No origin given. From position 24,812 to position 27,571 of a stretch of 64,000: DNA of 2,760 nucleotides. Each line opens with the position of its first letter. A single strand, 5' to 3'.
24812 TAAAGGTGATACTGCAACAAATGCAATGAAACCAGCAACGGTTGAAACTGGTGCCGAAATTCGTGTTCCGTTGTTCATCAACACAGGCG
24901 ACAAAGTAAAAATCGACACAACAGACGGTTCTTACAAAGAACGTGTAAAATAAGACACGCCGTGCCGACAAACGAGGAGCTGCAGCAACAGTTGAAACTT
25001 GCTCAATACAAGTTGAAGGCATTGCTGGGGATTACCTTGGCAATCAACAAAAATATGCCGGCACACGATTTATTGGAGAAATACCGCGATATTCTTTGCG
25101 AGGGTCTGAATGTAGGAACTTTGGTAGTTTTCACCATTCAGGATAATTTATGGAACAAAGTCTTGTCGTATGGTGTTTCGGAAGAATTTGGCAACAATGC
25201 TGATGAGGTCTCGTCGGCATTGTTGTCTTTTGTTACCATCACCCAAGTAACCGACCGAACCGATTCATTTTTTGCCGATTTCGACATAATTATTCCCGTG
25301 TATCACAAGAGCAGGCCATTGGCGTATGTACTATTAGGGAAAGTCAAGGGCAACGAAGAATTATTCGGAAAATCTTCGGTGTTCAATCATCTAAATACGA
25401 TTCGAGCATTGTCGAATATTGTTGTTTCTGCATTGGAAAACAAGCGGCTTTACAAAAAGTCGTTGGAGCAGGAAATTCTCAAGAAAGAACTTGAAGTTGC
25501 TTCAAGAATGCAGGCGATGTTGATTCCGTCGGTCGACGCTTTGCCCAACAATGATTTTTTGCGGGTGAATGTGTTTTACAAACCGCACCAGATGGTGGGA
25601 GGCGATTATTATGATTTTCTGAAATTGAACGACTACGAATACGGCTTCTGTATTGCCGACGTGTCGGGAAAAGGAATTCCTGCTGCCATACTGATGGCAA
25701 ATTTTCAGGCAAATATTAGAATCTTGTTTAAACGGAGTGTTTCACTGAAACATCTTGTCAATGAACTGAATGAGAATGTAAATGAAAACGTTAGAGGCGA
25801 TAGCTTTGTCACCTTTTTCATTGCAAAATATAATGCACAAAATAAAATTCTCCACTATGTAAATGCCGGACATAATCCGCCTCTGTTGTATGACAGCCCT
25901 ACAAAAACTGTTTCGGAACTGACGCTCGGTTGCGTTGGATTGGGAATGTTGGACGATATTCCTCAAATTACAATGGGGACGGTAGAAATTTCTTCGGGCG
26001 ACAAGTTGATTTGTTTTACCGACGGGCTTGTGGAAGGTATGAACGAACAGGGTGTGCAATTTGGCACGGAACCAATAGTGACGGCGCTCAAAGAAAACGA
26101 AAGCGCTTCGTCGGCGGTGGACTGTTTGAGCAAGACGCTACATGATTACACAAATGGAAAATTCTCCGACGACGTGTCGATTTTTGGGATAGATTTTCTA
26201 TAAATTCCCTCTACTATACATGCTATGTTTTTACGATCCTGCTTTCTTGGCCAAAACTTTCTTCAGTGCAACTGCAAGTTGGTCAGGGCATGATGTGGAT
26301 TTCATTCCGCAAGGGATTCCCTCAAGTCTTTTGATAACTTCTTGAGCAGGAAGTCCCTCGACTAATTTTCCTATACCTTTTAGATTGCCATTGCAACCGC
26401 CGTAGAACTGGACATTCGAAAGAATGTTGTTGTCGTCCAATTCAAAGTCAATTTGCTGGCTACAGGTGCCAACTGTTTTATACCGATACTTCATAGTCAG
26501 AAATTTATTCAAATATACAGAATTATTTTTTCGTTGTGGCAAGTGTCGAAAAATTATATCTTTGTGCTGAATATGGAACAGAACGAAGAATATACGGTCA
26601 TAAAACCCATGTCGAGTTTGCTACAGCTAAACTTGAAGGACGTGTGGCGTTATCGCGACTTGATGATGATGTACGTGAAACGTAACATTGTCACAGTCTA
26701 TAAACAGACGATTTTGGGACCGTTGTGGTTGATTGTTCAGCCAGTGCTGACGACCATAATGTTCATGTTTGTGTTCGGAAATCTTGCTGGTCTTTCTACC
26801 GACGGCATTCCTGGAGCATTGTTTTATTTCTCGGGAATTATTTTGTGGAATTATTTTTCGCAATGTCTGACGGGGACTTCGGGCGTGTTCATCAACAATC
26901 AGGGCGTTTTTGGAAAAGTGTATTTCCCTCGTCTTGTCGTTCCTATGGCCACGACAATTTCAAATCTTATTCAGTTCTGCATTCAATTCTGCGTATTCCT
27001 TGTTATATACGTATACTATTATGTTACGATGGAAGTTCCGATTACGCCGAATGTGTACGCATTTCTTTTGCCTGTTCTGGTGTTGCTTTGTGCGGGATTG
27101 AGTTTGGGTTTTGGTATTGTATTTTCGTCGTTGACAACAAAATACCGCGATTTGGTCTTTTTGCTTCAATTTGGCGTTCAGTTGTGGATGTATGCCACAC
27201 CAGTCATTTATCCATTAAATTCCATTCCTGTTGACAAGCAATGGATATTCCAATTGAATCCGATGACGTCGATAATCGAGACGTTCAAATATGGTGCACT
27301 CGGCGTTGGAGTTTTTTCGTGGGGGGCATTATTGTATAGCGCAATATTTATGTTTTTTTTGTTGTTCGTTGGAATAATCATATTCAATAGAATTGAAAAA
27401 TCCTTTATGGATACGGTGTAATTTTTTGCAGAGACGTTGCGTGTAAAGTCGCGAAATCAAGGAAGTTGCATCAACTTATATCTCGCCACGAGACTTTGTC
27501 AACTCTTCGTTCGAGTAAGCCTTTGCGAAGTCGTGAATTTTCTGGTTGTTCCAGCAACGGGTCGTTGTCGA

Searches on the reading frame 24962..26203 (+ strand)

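Call 15: search_protein_families(library=ncbifam, proteins=[window:24962-26203:+])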
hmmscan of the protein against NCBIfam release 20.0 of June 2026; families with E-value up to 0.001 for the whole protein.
window:24962-26203:+ (413 aa): 3 families
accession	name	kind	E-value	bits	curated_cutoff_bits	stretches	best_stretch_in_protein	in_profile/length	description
NF045505.1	RR_RssB_Pseudo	equivalog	1.1e-05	24.7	700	1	171-407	150-386/394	two-component system response regulator RssB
TIGR02865.1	spore_II_E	equivalog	8.6e-05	20.8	490.8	1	205-405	559-756/764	stage II sporulation protein E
NF038263.1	prot_phos_SiaA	equivalog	0.00016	20.3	700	1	174-245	412-481/658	biofilm regulation protein phosphatase SiaA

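Call 19: search_protein_families(library=pfam, proteins=[window:24962-26203:+], max_evalue=0.01)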
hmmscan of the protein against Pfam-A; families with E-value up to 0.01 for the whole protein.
window:24962-26203:+ (413 aa): 1 family
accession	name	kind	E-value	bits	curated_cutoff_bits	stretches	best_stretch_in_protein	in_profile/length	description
PF07228.17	SpoIIE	-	1.6e-40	139.5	25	1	226-411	4-190/192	Stage II sporulation protein E (SpoIIE)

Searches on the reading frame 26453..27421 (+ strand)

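Call 15: search_protein_families(library=ncbifam, proteins=[window:26453-27421:+])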
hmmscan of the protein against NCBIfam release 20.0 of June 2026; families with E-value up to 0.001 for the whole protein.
window:26453-27421:+ (322 aa): 3 families
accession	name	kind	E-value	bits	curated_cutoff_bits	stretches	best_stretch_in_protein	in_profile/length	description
NF050109.1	galactan_ABC_perm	equivalog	3.4e-17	62.8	380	1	60-284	13-235/272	galactan export ABC transporter permease subunit Wzm/RfbD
NF050053.1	CapPschTportKpsM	equivalog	5.8e-11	42.8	300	1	78-311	12-247/257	capsule polysaccharide transporter KpsM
NF011648.0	PRK15066.1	subfamily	7.7e-05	22.3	225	1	94-310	29-248/257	ABC transporter permease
